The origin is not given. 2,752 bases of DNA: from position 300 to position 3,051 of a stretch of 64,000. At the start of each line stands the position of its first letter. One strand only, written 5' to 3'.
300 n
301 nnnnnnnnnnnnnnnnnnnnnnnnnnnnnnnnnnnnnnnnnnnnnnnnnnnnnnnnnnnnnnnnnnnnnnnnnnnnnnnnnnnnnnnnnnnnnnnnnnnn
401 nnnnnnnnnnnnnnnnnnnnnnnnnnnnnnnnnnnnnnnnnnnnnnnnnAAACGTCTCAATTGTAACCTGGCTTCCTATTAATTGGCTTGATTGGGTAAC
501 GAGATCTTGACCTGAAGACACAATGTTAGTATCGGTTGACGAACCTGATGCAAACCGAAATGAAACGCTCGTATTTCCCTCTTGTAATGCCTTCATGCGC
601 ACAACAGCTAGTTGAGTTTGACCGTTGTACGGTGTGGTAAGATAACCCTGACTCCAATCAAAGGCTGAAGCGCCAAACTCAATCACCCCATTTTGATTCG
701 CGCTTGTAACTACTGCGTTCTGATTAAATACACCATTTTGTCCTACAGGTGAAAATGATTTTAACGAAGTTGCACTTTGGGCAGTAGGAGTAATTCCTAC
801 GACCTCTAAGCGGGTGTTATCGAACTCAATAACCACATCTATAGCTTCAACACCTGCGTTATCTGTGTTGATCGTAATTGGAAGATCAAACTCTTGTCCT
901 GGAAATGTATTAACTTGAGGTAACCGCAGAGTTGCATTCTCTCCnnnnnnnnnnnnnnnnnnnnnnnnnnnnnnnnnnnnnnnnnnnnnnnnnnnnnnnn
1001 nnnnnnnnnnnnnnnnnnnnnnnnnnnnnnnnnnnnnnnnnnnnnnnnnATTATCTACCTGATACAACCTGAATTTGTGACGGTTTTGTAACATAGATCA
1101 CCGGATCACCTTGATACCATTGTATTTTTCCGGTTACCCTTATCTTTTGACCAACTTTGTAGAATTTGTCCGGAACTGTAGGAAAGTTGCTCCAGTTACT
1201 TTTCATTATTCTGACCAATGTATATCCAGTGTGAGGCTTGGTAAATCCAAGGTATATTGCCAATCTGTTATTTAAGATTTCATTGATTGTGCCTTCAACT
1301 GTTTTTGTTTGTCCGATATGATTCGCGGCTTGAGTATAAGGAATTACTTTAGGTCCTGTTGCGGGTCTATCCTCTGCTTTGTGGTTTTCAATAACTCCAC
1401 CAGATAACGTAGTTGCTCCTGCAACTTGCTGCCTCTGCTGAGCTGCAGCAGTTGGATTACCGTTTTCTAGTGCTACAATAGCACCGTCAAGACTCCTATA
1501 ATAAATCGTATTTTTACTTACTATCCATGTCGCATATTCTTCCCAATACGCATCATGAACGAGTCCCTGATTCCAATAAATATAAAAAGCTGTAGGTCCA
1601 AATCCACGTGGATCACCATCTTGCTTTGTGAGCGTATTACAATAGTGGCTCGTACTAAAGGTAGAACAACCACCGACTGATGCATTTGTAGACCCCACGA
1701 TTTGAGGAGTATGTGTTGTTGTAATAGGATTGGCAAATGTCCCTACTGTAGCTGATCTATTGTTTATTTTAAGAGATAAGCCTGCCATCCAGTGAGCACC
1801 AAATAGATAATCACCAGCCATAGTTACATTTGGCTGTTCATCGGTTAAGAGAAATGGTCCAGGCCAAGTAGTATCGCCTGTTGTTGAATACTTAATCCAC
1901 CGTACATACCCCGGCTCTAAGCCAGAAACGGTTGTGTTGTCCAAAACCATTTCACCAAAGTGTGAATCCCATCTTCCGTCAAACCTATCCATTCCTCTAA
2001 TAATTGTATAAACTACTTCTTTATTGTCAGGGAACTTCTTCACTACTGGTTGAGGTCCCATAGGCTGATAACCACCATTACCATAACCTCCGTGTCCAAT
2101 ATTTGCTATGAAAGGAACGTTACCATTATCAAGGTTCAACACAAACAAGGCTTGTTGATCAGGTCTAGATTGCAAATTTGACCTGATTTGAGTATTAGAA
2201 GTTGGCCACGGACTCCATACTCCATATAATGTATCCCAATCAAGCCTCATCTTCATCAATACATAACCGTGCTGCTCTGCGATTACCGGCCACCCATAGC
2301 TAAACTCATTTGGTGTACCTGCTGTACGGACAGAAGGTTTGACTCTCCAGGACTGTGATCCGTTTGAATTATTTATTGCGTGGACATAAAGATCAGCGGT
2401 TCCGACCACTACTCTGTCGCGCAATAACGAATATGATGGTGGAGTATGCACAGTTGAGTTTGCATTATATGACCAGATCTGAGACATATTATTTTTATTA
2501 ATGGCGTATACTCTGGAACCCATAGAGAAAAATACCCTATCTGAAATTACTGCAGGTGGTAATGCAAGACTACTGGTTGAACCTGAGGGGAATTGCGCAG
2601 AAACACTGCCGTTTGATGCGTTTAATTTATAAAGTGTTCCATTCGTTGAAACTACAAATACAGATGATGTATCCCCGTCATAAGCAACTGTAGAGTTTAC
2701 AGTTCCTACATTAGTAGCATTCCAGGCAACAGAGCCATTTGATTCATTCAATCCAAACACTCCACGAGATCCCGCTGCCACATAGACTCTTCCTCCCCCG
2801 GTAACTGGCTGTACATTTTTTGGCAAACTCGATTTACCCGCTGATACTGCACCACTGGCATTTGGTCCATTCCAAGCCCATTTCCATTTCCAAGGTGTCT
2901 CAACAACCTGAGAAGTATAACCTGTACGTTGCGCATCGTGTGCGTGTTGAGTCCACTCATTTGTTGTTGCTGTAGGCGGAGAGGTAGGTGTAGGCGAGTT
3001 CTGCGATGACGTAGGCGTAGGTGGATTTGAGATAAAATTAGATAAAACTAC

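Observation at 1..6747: Adjacent dockerin-bearing giant surface enzyme and cohesin-domain protein: candidate cellulosome-like cohesin-dockerin system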

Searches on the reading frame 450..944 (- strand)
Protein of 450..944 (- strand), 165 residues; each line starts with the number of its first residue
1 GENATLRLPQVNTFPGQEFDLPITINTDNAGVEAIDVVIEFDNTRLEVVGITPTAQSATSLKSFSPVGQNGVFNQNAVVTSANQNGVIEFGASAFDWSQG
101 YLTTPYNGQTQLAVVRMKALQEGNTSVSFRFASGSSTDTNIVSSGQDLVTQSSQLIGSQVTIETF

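Call 50: search_protein_representatives(protein=window:450-944:-)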
Query: 165 residues. Proteins with E-value up to 0.001 (for the whole library): 363; up to 1e-10: 123; up to 1e-30: 2. The best 150 are listed.
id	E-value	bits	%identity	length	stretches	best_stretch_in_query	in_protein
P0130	3.5e-35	137.4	48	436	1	1-162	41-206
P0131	1.2e-31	126.0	47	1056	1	1-162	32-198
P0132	1.7e-26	109.2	42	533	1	1-153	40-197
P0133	5.2e-26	107.6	41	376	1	1-146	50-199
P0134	1.8e-25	105.9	39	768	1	17-163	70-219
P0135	9.5e-25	103.5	43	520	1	3-149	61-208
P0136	2.9e-24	102.0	40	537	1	3-161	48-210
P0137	3.5e-24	101.7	40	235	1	5-163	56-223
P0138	5.4e-24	101.1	42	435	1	2-145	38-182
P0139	6.6e-24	100.8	40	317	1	3-145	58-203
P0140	1.2e-23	100.0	38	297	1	5-155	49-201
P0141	5.9e-23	97.7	36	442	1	15-162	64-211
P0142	7.2e-23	97.4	39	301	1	3-152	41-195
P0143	1.0e-22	97.0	38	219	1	1-145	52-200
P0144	1.1e-22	96.8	39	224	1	4-150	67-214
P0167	1.3e-18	83.6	39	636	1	1-147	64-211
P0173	1.5e-17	80.2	34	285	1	10-161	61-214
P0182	1.3e-16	77.2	34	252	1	1-147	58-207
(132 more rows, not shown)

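Call 55: find_homologous_proteins(query=A2, max_evalue=0.00001)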
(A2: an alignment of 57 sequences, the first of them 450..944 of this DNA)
Query A2 (57 sequences) (165 aa, profile of the alignment): 3 proteins with E <= 0.00001 among 2001 candidates.
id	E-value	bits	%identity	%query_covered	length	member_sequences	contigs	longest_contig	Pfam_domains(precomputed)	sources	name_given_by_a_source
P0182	3.2e-44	168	33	88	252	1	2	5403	PF00963.25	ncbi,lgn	-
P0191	7.8e-44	167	35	86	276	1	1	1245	PF00404.25,PF00963.25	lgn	-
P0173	9.5e-40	154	33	88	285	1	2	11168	PF00404.25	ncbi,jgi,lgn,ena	-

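Call 56: list_cluster_members(proteins=[P0130, P0131, P0132, P0133, P0135, P0139, P0140, P0173, P0182, P0167])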
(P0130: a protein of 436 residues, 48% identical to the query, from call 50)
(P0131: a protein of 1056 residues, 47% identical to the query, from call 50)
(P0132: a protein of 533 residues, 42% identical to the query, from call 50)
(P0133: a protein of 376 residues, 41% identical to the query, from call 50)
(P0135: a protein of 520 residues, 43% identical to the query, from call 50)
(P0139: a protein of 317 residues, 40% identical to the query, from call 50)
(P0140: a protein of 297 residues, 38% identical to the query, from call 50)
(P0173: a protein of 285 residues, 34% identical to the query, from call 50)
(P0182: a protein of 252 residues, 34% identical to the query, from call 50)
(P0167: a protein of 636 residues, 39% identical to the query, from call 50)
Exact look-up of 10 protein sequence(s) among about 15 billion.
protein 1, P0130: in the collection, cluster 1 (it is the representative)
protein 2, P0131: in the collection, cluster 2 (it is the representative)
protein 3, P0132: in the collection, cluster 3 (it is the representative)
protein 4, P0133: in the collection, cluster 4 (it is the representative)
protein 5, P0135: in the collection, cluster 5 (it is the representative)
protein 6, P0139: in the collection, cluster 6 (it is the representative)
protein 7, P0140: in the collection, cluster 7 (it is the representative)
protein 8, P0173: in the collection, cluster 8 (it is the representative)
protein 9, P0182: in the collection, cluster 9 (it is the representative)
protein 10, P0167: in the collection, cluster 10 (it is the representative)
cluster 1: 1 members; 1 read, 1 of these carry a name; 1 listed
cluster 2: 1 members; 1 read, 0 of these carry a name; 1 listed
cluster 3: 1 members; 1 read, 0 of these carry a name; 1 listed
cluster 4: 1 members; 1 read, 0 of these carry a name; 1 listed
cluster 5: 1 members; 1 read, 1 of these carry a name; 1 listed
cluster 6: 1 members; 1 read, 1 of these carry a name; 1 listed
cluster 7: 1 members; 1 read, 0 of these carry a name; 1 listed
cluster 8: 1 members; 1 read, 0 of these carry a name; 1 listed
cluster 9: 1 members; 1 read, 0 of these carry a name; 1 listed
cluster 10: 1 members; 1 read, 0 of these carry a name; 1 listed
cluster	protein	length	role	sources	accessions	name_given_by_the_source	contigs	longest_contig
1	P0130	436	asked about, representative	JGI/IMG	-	hypothetical protein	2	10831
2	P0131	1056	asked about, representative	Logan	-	-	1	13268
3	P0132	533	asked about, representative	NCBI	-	-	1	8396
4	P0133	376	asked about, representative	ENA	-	-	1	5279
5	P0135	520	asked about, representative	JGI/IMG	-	regulation of enolase protein 1 (concanavalin A-like superfamily)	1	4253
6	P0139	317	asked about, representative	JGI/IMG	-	hypothetical protein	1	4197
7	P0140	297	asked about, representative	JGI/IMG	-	-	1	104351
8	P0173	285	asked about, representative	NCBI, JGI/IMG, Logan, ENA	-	-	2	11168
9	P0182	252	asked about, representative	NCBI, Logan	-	-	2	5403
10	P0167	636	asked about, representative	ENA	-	-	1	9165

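Call 75: find_encoding_contigs(protein=P0173, flank=8000, max_places=3)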
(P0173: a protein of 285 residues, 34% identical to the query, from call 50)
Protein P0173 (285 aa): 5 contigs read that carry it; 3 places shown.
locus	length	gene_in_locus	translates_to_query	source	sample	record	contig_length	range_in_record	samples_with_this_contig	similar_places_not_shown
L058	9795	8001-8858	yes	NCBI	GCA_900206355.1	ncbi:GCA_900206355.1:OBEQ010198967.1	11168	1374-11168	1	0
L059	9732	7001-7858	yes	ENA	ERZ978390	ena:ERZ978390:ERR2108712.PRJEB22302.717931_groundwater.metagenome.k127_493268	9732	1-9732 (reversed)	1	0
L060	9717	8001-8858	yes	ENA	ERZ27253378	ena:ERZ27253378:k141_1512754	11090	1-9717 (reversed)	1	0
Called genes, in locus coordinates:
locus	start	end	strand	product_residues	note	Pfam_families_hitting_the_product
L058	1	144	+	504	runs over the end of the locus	?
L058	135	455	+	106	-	-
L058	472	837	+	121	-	-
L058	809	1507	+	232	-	PF17189:Glyco_hydro_30C (weak)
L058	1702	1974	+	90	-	PF04365:BrnT_toxin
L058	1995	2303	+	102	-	-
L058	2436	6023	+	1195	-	PF02018:CBM_4_9, PF00801:PKD, PF18911:PKD_4, PF16586:DUF5060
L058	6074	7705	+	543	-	PF00404:Dockerin_1 (faint), PF12708:Pect-lyase_RHGA_epim, PF13229:Beta_helix (weak)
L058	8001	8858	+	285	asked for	PF00404:Dockerin_1 (faint)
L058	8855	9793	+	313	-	?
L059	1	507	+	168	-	?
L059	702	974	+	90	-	PF04365:BrnT_toxin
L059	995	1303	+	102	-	-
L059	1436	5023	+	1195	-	PF02018:CBM_4_9, PF00801:PKD, PF18911:PKD_4, PF16586:DUF5060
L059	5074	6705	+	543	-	PF00404:Dockerin_1 (faint), PF12708:Pect-lyase_RHGA_epim, PF13229:Beta_helix (weak)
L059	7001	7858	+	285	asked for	PF00404:Dockerin_1 (faint)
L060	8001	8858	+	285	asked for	PF00404:Dockerin_1 (faint)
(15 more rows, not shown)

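Call 76: find_encoding_contigs(protein=P0182, flank=8000, max_places=3)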
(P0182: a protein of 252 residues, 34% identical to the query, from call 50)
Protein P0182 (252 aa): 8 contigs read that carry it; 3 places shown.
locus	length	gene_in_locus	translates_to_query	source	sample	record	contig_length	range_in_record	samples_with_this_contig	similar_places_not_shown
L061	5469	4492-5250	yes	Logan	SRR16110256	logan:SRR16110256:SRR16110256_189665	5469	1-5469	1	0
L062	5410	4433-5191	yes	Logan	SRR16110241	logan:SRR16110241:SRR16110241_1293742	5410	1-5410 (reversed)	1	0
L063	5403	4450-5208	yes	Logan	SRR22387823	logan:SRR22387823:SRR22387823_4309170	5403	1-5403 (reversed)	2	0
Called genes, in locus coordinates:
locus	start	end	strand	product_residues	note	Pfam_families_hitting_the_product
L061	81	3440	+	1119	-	PF12891:Glyco_hydro_44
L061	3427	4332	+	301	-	PF02369:Big_1 (weak), PF13620:CarboxypepD_reg (faint)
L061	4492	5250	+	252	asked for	PF00963:Cohesin (weak)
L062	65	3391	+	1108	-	PF12891:Glyco_hydro_44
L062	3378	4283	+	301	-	PF02369:Big_1 (weak)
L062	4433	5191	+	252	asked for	PF00963:Cohesin (weak)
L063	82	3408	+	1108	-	PF12891:Glyco_hydro_44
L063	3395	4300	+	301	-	PF02369:Big_1 (weak), PF13620:CarboxypepD_reg (faint)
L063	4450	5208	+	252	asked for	PF00963:Cohesin (weak)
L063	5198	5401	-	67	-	?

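Call 84: find_related_loci(query=A6, collection=metagenome_contigs, flank=10000)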
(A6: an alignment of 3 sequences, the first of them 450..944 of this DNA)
Query A6 (165 aa) in metagenome_contigs; peptide patterns used: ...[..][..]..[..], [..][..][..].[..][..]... (x = any residue, [..] = any of these).
574 stretches matched a pattern; 6 encode a relative of the query (tblastn E <= 1e-3); 6 distinct loci.
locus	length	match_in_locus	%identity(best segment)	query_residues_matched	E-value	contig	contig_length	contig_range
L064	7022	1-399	41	29-155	1e-28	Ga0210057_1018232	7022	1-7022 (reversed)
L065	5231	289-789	40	1-161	4e-28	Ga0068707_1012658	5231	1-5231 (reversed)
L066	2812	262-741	39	1-161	1e-26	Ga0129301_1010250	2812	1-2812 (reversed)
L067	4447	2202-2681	39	1-161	1e-24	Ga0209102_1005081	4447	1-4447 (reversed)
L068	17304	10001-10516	35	1-155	8e-22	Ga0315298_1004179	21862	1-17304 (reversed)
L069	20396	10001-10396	33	16-143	2e-11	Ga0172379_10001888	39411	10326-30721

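Call 88: search_protein_families(library=pfam, proteins=[L058:8855-9790:+, L061:3427-4329:+, L065:3226-3921:+, L065:1441-2598:+], max_evalue=0.1)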
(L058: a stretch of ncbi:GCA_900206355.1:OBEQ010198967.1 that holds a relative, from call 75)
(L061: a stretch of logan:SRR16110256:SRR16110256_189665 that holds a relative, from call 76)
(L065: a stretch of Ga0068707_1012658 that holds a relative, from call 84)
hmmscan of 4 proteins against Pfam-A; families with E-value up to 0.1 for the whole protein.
L058:8855-9790:+ (312 aa): 1 family
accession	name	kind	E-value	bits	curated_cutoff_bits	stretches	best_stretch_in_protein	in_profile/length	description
PF00963.24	Cohesin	-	0.0082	16.8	24.1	1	37-150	7-122/139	Cohesin domain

L061:3427-4329:+ (301 aa): 7 families
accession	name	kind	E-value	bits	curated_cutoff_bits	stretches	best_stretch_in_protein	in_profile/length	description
PF02369.22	Big_1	-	5.9e-06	26.7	34.9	1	179-246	14-83/93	Bacterial Ig-like domain (group 1)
PF13620.12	CarboxypepD_reg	-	2.3e-05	25.1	32.3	1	187-245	3-58/82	Carboxypeptidase regulatory-like domain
PF24025.1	Ig_DR_A0283-like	-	0.0098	16.6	27.1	1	185-239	8-60/102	DR_A0283-like, Ig-like domain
PF24107.1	DUF7382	-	0.0099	16.2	27.4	1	185-227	21-62/65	Domain of unknown function (DUF7382)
PF12245.14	Big_3_2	-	0.013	16.1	23.3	0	172-209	36-73/122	Bacterial Ig-like domain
PF14012.11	DUF4229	-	0.021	15.3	27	1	276-299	31-54/68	Protein of unknown function (DUF4229)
PF17802.7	SpaA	-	0.063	13.9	23.1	0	191-248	8-65/91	Prealbumin-like fold domain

L065:3226-3921:+ (232 aa): 0 families

L065:1441-2598:+ (386 aa): 1 family
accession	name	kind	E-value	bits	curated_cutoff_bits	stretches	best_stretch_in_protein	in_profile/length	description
PF00404.24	Dockerin_1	-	7.5e-08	32.9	22.9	1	333-379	7-56/57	Dockerin type I domain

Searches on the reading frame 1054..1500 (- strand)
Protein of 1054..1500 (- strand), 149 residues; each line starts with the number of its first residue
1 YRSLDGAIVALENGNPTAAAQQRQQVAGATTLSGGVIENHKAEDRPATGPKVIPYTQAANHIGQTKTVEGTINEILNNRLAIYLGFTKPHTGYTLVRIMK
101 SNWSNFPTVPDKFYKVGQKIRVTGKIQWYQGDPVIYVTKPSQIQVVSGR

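Call 45: search_protein_families(library=pfam, proteins=[window:1054-1500:-], max_evalue=1)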
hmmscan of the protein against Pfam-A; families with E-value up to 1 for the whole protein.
window:1054-1500:- (149 aa): 1 family
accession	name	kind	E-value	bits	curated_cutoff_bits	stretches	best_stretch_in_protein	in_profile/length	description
PF01336.31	tRNA_anti-codon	-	0.12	12.7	27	1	114-139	45-71/75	OB-fold nucleic acid binding domain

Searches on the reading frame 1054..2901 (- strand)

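Call 45: search_protein_families(library=pfam, proteins=[window:1054-2901:-], max_evalue=1)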
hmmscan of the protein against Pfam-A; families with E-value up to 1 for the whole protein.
window:1054-2901:- (616 aa): 5 families
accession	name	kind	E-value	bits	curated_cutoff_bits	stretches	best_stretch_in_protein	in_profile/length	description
PF13570.13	Beta-prop_ACSF4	-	3.4e-18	66.6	133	1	36-212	61-235/329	Beta-alanine-activating enzyme, beta-propeller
PF13360.13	PQQ_2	-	1.9e-15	57.6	27.6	2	26-100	25-95/233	Outer membrane protein assembly factor BamB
PF01011.28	PQQ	-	1.9e-06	27.3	26.7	2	8-109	29-145/595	Glucose/ethanol/alcohol dehydrogenase, beta-propeller domain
PF16483.10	Glyco_hydro_64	-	0.0033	17.2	27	1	61-138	9-99/370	Beta-1,3-glucanase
PF03875.18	Statherin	-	0.19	12.2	25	1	264-286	7-29/41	Statherin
